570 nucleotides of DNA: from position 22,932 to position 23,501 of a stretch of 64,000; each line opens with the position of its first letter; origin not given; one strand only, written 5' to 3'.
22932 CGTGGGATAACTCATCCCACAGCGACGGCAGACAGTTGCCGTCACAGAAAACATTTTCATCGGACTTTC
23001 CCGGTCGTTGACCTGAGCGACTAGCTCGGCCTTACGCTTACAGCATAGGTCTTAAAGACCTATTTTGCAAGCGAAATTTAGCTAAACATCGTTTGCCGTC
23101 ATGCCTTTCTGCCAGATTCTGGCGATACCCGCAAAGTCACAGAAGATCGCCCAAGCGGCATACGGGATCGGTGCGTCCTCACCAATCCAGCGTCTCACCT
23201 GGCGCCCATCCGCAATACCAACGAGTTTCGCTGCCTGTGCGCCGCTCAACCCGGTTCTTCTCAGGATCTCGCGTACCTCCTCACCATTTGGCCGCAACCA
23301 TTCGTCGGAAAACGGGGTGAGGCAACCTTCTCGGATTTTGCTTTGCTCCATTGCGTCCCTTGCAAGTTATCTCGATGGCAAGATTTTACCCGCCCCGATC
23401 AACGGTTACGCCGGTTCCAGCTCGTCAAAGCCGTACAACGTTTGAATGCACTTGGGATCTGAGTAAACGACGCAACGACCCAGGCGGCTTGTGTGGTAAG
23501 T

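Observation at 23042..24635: New 19-bp palindromic operator shared by two consensus promoters in the klc/kle-like region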

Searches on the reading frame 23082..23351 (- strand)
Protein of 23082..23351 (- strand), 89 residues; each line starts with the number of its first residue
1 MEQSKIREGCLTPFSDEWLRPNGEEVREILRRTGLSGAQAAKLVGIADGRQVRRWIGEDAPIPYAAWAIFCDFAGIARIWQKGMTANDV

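Call 5: search_protein_families(library=pfam, proteins=[window:23082-23351:-], max_evalue=0.1)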
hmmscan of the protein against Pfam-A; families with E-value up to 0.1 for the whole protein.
window:23082-23351:- (89 aa): 6 families
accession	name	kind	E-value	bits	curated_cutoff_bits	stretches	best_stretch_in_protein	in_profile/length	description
PF14747.11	DUF4473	-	0.0032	18.4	25.9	1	21-88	2-67/78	Domain of unknown function (DUF4473)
PF13560.12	HTH_31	-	0.013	16.2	27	1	23-75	3-55/64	Helix-turn-helix domain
PF17940.6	TetR_C_31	-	0.028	15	27.4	1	11-61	40-93/107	Tetracyclin repressor-like, C-terminal domain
PF13518.12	HTH_28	-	0.044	14.3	25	1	27-56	7-33/52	Helix-turn-helix domain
PF20432.4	Xre-like-HTH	-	0.053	14.3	25.8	1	26-54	15-42/63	Antitoxin Xre-like helix-turn-helix domain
PF13551.12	HTH_29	-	0.062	13.8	28.1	1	30-56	7-33/64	Winged helix-turn helix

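Call 6: search_protein_families(library=ncbifam, proteins=[window:23082-23351:-], max_evalue=0.1)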
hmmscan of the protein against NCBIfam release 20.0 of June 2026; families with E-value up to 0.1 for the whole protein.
window:23082-23351:- (89 aa): 0 families

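Call 7: search_dna_similar(query=window:23082-23351:-, collection=plasmids, mode=protein, max_rows=40, max_evalue=0.01)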
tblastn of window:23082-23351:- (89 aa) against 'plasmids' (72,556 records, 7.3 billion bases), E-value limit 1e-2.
Records with a match: 2666; places in all: 2760; records where one place covers at least 80% of the query: 2632.
Best place of each record, by identity: 60-80% 7; <60% 2659.
By first word of the organism name: Klebsiella 1525; Escherichia 288; Enterobacter 169; Citrobacter 98; Pseudomonas 85; uncultured 84; Serratia 56; Neisseria 52; Aeromonas 46; Burkholderia 33; and 57 more.
By predicted mobility (MOB-suite, as given by PLSDB): conjugative 1915; non-mobilizable 376; mobilizable 375.
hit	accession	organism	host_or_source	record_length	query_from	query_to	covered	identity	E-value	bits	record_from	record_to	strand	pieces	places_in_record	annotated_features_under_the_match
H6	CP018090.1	Xanthomonas oryzae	rice,whole organism,leaves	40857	1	84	94%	67.9%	5e-32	123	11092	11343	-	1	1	none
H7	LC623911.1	uncultured bacterium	-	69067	6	80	84%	63.3%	3e-20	90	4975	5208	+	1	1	transcriptional regulator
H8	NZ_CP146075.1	Pseudomonas bubulae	Cell culture,Leaf wash from spinach ...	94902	6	80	84%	63.3%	5e-20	89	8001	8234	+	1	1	transcriptional regulator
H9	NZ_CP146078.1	Pseudomonas bubulae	Cell culture,Leaf wash from mixed-leaf ...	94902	6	80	84%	63.3%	5e-20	89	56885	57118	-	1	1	transcriptional regulator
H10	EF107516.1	uncultured bacterium pMCBF6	-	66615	1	81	91%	57.8%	5e-21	92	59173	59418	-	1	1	korC: KorC protein | klcB: KlcB protein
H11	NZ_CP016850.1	Pseudomonas sp. TMW 2.1634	cell culture,poultry meat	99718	6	80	84%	62.0%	4e-19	87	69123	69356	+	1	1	transcriptional regulator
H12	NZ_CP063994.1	Xanthomonas translucens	Triticum aestivum,Tissue Sample,wheat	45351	4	84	91%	56.6%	1e-21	94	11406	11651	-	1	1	transcriptional regulator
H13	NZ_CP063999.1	Xanthomonas translucens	Lolium perenne,Tissue Sample,Ryegrass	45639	4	82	89%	58.0%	2e-21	93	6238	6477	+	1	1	korC: transcriptional repressor KorC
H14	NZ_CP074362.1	Xanthomonas translucens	Triticum turgidum subsp. durum,whole ...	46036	4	82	89%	58.0%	2e-21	93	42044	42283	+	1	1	korC: transcriptional repressor KorC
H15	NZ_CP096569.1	Xanthomonas translucens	wheat,cell culture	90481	4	82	89%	58.0%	2e-21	93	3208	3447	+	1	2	korC: transcriptional repressor KorC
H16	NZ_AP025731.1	Sphaerotilus microaerophilus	-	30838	4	82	89%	58.0%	3e-21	93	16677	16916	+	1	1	korC: transcriptional repressor KorC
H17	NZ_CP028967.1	Aminobacter sp. MSH1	Soil,Dichlobenil-treated soil sampled ...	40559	4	82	89%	58.0%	3e-21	93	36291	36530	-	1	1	korC: transcriptional repressor KorC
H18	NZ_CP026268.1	Aminobacter sp. MSH1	bacterial isolate,soil from courtyard ...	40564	4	82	89%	58.0%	3e-21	93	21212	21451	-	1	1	korC: transcriptional repressor KorC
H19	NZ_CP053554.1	Diaphorobacter sp. JS3050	cell culture,chemical manufacturing ...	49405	4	82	89%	58.0%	3e-21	93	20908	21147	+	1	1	korC: transcriptional repressor KorC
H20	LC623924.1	uncultured bacterium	-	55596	4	82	89%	58.0%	3e-21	93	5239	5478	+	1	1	korC: KorC protein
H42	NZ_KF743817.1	Proteus mirabilis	-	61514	4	82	89%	58.0%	9e-21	91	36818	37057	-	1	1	korC: transcriptional repressor KorC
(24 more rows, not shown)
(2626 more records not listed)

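Call 9: get_annotated_region(hit=H6, flank=5000)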
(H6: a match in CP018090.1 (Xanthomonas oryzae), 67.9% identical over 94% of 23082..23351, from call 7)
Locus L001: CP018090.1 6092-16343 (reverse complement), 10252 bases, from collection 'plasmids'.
description: Xanthomonas oryzae pv. oryzae strain YN24 plasmid pXOOYN24, complete sequence
organism: Xanthomonas oryzae (NCBI taxid 64187)
taxonomy: Bacteria; Pseudomonadota; Gammaproteobacteria; Lysobacterales; Lysobacteraceae; Xanthomonas; Xanthomonas oryzae
host: -; source: rice,whole organism,leaves; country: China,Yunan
typing (MOB-suite, as given by PLSDB): non-mobilizable; replicon rep_cluster_2140; mating-pair formation MPF_T
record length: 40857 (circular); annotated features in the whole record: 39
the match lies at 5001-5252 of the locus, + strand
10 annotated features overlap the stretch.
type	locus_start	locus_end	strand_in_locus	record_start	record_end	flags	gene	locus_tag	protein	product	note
CDS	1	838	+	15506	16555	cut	-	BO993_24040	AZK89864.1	TrfA protein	-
CDS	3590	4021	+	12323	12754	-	-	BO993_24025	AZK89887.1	antirestriction protein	-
CDS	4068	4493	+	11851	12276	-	-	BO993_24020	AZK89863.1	hypothetical protein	-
CDS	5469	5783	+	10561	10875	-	-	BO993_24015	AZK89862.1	protein kleE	-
CDS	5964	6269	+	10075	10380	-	-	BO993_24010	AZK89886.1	transcriptional regulator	-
CDS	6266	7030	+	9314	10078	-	-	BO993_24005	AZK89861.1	chromosome partitioning protein ParA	-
CDS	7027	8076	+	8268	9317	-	-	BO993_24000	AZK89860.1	chromosome partitioning protein ParB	-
CDS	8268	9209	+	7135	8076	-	-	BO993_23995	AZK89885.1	KfrA protein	-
CDS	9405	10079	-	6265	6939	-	-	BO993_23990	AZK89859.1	hypothetical protein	-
CDS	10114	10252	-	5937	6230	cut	-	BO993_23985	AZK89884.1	hypothetical protein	-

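Call 10: get_annotated_region(hit=H10, flank=5000)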
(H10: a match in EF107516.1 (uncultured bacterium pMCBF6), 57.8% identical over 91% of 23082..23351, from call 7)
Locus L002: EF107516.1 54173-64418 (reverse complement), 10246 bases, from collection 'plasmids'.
description: Uncultured bacterium pMCBF6 plasmid pMCBF6, complete sequence
organism: uncultured bacterium pMCBF6 (NCBI taxid 429581)
taxonomy: Bacteria; ; ; ; ; ; uncultured bacterium pMCBF6
host: -; source: -; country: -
typing (MOB-suite, as given by PLSDB): conjugative; replicon rep_cluster_620; relaxase MOBP; mating-pair formation MPF_T
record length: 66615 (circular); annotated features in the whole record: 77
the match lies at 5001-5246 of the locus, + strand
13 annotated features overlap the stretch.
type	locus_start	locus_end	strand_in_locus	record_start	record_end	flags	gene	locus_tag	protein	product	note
CDS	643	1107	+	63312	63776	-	klcA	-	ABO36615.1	KlcA protein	-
CDS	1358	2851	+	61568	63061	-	-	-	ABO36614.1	putative transposase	-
CDS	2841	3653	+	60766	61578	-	istB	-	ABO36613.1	putative cointegrase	-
CDS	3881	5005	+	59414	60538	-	klcB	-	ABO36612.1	KlcB protein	-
CDS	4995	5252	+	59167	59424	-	korC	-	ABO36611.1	KorC protein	-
CDS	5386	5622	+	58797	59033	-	kleA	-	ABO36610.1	KleA protein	-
CDS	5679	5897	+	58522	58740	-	kleB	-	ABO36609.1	KleB protein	-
CDS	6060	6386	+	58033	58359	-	kleE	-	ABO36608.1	KleE protein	-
CDS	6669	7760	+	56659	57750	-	incC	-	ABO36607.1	IncC protein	-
CDS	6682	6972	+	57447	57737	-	korA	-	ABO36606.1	KorA protein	-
CDS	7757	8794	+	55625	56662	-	korB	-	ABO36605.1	KorB protein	-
CDS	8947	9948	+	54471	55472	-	kfrA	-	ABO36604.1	KfrA protein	-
CDS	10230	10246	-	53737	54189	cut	tnpA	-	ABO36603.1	putative transposase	-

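Call 11: get_annotated_region(hit=H7, flank=5000)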
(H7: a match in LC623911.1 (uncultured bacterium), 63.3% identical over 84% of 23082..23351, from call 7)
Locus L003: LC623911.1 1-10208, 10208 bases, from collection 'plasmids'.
description: Uncultured bacterium plasmid pYKAM101 DNA, complete sequence
organism: uncultured bacterium (NCBI taxid 77133)
taxonomy: Bacteria; ; ; ; ; ; uncultured bacterium
host: -; source: -; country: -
typing (MOB-suite, as given by PLSDB): mobilizable; replicon rep_cluster_604; relaxase MOBP
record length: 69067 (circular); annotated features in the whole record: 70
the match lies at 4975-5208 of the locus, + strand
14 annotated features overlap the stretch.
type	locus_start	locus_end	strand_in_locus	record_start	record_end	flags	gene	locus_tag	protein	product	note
CDS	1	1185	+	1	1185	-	-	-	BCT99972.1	TrfA replication initiation protein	-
CDS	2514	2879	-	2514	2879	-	-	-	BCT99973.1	hypothetical protein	-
CDS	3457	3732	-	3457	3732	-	-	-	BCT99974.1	hypothetical protein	-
CDS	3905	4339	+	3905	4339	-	-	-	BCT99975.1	antirestriction protein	-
CDS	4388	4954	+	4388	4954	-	-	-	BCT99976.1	hypothetical protein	-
CDS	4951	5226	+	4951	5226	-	-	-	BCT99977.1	transcriptional regulator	-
CDS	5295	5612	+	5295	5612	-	-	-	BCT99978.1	protein kleA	-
CDS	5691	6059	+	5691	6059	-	-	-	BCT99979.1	protein kleE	-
CDS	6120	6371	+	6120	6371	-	-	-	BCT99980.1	antirestriction protein ArdR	-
CDS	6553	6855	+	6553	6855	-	-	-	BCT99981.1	transcriptional regulator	-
CDS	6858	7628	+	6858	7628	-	-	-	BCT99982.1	ParA family protein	-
CDS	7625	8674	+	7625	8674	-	-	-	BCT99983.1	ParB/RepB/Spo0J family partition protein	-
CDS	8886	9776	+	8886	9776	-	-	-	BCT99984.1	DUF3800 domain-containing protein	-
CDS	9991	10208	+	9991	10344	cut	-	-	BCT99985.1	conjugal transfer protein TraO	-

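Call 23: search_dna_similar(query=window:23082-23351:-, collection=plasmids, mode=protein, max_rows=60, max_evalue=0.01, rows=spread)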
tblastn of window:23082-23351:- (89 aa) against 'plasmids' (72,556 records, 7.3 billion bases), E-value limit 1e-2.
Records with a match: 2666; places in all: 2760; records where one place covers at least 80% of the query: 2632.
Best place of each record, by identity: 60-80% 7; <60% 2659.
By first word of the organism name: Klebsiella 1525; Escherichia 288; Enterobacter 169; Citrobacter 98; Pseudomonas 85; uncultured 84; Serratia 56; Neisseria 52; Aeromonas 46; Burkholderia 33; and 57 more.
By predicted mobility (MOB-suite, as given by PLSDB): conjugative 1915; non-mobilizable 376; mobilizable 375.
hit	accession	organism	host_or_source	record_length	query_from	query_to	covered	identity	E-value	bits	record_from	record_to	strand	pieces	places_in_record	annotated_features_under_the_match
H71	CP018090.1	Xanthomonas oryzae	rice,whole organism,leaves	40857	1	84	94%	67.9%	5e-32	123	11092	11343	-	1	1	none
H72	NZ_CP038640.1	Cupriavidus oxalaticus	whole organism,sewage sludge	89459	4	82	89%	58.0%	9e-21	91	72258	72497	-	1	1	korC: transcriptional repressor KorC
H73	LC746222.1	uncultured bacterium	-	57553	1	82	92%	51.2%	5e-15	75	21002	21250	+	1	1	korC: KorC protein | klcB: KlcB protein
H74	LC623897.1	uncultured bacterium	-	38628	4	82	89%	53.1%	9e-22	94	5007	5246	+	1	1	korC: transcriptional repressor KorC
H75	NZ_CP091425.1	Methylobacter sp. YRD-M1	isolate,wetland soil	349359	4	87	94%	48.8%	1e-21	94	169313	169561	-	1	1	none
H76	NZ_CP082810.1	Burkholderia contaminans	Homo sapiens,Swab from tracheostomic ...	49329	5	81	87%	50.0%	2e-17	82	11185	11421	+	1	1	helix-turn-helix domain-containing protein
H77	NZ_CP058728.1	Escherichia coli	Manis javanica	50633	5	81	87%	46.8%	5e-19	86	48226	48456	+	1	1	KorC protein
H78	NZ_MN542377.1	Klebsiella pneumoniae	-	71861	5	81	87%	46.8%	5e-19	86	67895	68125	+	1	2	KorC protein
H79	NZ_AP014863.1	Pseudomonas furukawaii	-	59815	1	82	92%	41.5%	2e-12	67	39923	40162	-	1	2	none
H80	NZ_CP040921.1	Escherichia coli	Homo sapiens,feces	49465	6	80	84%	43.8%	1e-11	65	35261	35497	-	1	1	hypothetical protein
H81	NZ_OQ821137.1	Escherichia coli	-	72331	1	81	91%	39.0%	4e-10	61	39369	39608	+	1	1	helix-turn-helix transcriptional regulator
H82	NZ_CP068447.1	Klebsiella quasipneumoniae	Homo sapiens,whole organism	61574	1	81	91%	39.0%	7e-10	60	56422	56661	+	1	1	helix-turn-helix transcriptional regulator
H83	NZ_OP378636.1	Klebsiella grimontii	-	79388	1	81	91%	39.0%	7e-10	60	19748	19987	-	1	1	helix-turn-helix transcriptional regulator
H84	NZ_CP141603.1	Klebsiella pneumoniae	Homo sapiens,Bronchoalveolar lavage ...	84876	1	81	91%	39.0%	7e-10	60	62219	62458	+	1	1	helix-turn-helix transcriptional regulator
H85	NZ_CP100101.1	Klebsiella pneumoniae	Homo sapiens,sputum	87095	1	81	91%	39.0%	7e-10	60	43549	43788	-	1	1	helix-turn-helix transcriptional regulator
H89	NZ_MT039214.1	Serratia proteamaculans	-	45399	6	81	85%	40.4%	1e-9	59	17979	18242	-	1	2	transcriptional repressor protein KorC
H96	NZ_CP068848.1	Escherichia coli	Homo sapiens,Plasmid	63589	6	81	85%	40.3%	2e-9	59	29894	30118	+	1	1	helix-turn-helix transcriptional regulator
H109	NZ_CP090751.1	Burkholderia multivorans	Homo sapiens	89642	2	82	91%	36.6%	2e-10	62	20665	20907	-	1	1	none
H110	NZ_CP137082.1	Proteus mirabilis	Homo sapiens,urine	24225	6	80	84%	35.9%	2e-7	54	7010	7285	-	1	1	transcriptional regulator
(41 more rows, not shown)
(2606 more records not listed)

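Call 24: find_related_loci(query=window:23082-23351:-, collection=genome_contigs, flank=4000)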
Query window:23082-23351:- (89 aa) in genome_contigs; peptide patterns used: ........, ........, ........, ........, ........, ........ (x = any residue, [..] = any of these).
487 stretches matched a pattern; 3 encode a relative of the query (tblastn E <= 1e-3); 3 distinct loci.
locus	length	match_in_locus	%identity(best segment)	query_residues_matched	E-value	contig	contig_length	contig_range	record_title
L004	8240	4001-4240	70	1-80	9e-38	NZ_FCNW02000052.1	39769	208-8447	Caballeronia humi isolate LMG 22934 contig000052, whole genome shotgun sequence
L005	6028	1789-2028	66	1-80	1e-35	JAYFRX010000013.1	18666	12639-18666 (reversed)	MAG: Burkholderia sp. isolate LhG_1 gnl_UoN_LhG_1_13, whole genome shotgun sequence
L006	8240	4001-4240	54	4-80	4e-27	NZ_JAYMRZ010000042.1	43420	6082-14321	Paraburkholderia phymatum strain JPY584 NODE_42_length_43420_cov_37.968748, whole genome shotgun sequence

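Call 25: find_related_loci(query=window:23082-23351:-, collection=metagenome_contigs, flank=4000)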
Query window:23082-23351:- (89 aa) in metagenome_contigs; peptide patterns used: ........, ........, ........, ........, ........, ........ (x = any residue, [..] = any of these).
600 stretches matched a pattern (row limit reached: there are more); 9 encode a relative of the query (tblastn E <= 1e-3); 9 distinct loci.
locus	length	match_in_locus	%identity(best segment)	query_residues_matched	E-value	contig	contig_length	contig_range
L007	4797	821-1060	69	1-80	3e-36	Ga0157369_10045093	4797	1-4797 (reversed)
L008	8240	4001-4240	69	1-80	3e-35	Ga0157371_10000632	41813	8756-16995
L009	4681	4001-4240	54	4-80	4e-27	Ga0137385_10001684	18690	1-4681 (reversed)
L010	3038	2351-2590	54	4-80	4e-27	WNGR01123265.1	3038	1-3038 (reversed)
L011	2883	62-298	54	5-80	7e-27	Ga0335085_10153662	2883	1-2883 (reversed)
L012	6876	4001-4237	54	5-80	8e-27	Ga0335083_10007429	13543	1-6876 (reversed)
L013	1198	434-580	44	19-65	4e-7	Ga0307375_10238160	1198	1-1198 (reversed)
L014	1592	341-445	47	30-65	1e-6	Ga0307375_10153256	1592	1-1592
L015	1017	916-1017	51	32-66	9e-6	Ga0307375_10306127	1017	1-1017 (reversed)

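Call 33: get_annotated_region(hit=H42, flank=6000)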
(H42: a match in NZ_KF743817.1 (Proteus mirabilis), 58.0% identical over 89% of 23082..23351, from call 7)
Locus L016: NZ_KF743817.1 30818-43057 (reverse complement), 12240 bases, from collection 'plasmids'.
description: Proteus mirabilis plasmid R772, complete sequence
organism: Proteus mirabilis (NCBI taxid 584)
taxonomy: Bacteria; Pseudomonadota; Gammaproteobacteria; Enterobacterales; Morganellaceae; Proteus; Proteus mirabilis
host: -; source: -; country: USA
typing (MOB-suite, as given by PLSDB): conjugative; replicon IncP; relaxase MOBP; mating-pair formation MPF_T
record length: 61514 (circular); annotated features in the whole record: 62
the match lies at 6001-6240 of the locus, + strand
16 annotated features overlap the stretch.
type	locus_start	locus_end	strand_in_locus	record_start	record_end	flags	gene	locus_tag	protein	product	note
CDS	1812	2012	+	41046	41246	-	-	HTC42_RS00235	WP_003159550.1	Tn3 family transposase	GO:0006313 - DNA transposition [Evidence IEA]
CDS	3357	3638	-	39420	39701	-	-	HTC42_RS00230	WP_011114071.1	type II toxin-antitoxin system YafQ family toxin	-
CDS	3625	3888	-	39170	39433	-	-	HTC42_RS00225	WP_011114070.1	type II toxin-antitoxin system RelB/DinJ family antitoxin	-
CDS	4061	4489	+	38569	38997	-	-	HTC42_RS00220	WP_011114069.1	antirestriction protein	-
CDS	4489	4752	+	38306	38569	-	-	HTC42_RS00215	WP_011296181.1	hypothetical protein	-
CDS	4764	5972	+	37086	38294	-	-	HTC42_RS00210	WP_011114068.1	hypothetical protein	-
CDS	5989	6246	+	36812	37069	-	korC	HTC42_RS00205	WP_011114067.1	transcriptional repressor KorC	-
CDS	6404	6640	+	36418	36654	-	kleA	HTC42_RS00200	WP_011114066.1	stable inheritance protein KleA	-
CDS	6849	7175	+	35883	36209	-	kleE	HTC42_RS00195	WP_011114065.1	KleE stable inheritance protein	-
CDS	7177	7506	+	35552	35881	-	-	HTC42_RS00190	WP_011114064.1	DUF2761 domain-containing protein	-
CDS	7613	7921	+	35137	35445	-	-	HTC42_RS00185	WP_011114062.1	transcriptional regulator KorA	-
CDS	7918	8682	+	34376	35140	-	-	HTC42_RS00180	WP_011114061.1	ParA family protein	-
CDS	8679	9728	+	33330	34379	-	-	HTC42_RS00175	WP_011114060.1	ParB/RepB/Spo0J family partition protein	GO:0007059 - chromosome segregation [Evidence IEA]; GO:0000910 - cytokinesis [Evidence IEA]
CDS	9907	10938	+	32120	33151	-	-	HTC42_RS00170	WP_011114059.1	DNA-binding protein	-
CDS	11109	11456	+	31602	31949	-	-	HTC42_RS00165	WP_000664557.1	IncP plasmid survival protein KfrB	-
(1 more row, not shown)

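Call 36: get_annotated_region(hit=H73, flank=5000)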
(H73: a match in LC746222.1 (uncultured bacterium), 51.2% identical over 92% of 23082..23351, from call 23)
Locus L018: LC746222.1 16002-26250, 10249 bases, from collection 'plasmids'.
description: Uncultured bacterium plasmid pLBC54 DNA, complete sequence
organism: uncultured bacterium (NCBI taxid 77133)
taxonomy: Bacteria; ; ; ; ; ; uncultured bacterium
host: -; source: -; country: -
typing (MOB-suite, as given by PLSDB): conjugative; replicon IncP; relaxase MOBP; mating-pair formation MPF_T
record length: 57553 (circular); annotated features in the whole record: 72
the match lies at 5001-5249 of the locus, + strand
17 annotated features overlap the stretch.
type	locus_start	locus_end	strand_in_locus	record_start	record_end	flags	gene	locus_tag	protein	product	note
CDS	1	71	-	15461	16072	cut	tnpR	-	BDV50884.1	resolvase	-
CDS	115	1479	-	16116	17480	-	-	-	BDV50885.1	transposase fragment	-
CDS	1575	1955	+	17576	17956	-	-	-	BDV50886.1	hypothetical protein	-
CDS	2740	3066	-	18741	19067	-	pemK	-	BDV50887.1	mRNA interferase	-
CDS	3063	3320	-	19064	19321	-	-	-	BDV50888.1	MazE family transcriptional regulator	-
CDS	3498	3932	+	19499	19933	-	klcA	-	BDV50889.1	KlcA protein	-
CDS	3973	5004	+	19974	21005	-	klcB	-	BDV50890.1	KlcB protein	-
CDS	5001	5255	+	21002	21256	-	korC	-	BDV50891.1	KorC protein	-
CDS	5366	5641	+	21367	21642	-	kleA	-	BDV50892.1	KleA protein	-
CDS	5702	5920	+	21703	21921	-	kleB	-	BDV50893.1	KleB protein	-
CDS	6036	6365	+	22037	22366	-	kleE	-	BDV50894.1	KleE protein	-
CDS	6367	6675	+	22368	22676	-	kleF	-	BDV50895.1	KleF protein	-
CDS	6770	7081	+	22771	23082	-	korA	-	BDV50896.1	KorA protein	-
CDS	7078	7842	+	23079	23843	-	incC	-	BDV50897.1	IncC protein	-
CDS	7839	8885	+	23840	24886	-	korB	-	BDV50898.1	KorB protein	-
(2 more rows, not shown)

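Call 37: get_annotated_region(hit=H74, flank=5000)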
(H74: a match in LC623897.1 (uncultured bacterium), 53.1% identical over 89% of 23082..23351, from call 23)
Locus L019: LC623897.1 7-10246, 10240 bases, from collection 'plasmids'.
description: Uncultured bacterium plasmid pMNCI062 DNA, complete sequence
organism: uncultured bacterium (NCBI taxid 77133)
taxonomy: Bacteria; ; ; ; ; ; uncultured bacterium
host: -; source: -; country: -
typing (MOB-suite, as given by PLSDB): conjugative; replicon IncP; relaxase MOBP; mating-pair formation MPF_T
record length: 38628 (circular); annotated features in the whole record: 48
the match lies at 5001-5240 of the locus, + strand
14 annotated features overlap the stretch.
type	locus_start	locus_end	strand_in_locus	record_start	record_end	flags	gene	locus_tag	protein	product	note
CDS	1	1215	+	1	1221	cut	-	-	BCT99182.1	TrfA replication initiation protein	-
CDS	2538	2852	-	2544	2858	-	kluB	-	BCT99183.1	plasmid stabilization system protein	-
CDS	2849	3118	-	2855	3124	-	orf2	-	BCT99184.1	hypothetical protein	-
CDS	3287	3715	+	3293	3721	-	klcA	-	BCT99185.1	hypothetical protein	-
CDS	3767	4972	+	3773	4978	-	klcB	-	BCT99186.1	KlcB protein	-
CDS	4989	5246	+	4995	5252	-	korC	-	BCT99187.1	transcriptional repressor KorC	-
CDS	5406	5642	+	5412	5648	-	kleA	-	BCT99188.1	KleA protein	-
CDS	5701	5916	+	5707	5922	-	kleB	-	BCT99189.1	KleB protein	-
CDS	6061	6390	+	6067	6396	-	kleE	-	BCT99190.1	KleE protein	-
CDS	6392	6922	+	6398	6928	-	-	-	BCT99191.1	DUF2761 domain-containing protein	-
CDS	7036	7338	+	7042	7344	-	-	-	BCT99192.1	transcriptional regulator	-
CDS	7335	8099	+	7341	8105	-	-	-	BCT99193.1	hypothetical protein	-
CDS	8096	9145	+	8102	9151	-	korB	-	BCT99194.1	KorB protein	-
CDS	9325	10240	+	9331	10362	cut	kfrA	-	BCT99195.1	KfrA coiled-coil protein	-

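Call 38: get_annotated_region(hit=H76, flank=5000)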
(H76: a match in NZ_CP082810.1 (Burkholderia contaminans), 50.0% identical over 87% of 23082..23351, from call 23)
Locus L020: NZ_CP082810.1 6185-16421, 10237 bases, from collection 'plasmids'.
description: Burkholderia contaminans strain SCAID TST1-2021 (11/270) plasmid unnamed1, complete sequence
organism: Burkholderia contaminans (NCBI taxid 488447)
taxonomy: Bacteria; Pseudomonadota; Betaproteobacteria; Burkholderiales; Burkholderiaceae; Burkholderia; Burkholderia contaminans
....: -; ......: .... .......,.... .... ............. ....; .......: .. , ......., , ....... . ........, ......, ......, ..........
typing (MOB-suite, as given by PLSDB): non-mobilizable
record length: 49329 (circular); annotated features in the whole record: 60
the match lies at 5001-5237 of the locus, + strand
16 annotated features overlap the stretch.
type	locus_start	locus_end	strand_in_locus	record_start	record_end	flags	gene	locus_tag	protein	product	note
CDS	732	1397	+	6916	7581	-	-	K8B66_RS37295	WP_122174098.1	hypothetical protein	-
CDS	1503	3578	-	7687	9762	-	-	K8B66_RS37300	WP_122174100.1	ParB/RepB/Spo0J family partition protein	-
CDS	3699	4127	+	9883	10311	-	-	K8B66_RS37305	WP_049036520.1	antirestriction protein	-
CDS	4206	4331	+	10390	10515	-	-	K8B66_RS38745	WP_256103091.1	hypothetical protein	-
CDS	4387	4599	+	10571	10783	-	-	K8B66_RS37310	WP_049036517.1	DUF3717 domain-containing protein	-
CDS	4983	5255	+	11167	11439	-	-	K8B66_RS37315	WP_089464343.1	helix-turn-helix domain-containing protein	-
CDS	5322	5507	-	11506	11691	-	-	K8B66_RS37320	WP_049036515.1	hypothetical protein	-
CDS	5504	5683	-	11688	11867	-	-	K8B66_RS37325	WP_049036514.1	hypothetical protein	-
CDS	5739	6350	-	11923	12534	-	-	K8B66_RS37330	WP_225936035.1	hypothetical protein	-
CDS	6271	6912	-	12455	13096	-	-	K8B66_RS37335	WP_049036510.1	DNA methyltransferase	-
CDS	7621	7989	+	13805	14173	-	-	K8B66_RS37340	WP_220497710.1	hypothetical protein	-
CDS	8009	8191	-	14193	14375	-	-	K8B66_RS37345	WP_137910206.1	hypothetical protein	-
CDS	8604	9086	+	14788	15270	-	-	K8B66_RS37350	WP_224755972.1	hypothetical protein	-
CDS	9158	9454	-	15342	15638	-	-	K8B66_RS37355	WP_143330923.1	hypothetical protein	-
CDS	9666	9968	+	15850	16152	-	-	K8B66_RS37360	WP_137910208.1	hypothetical protein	-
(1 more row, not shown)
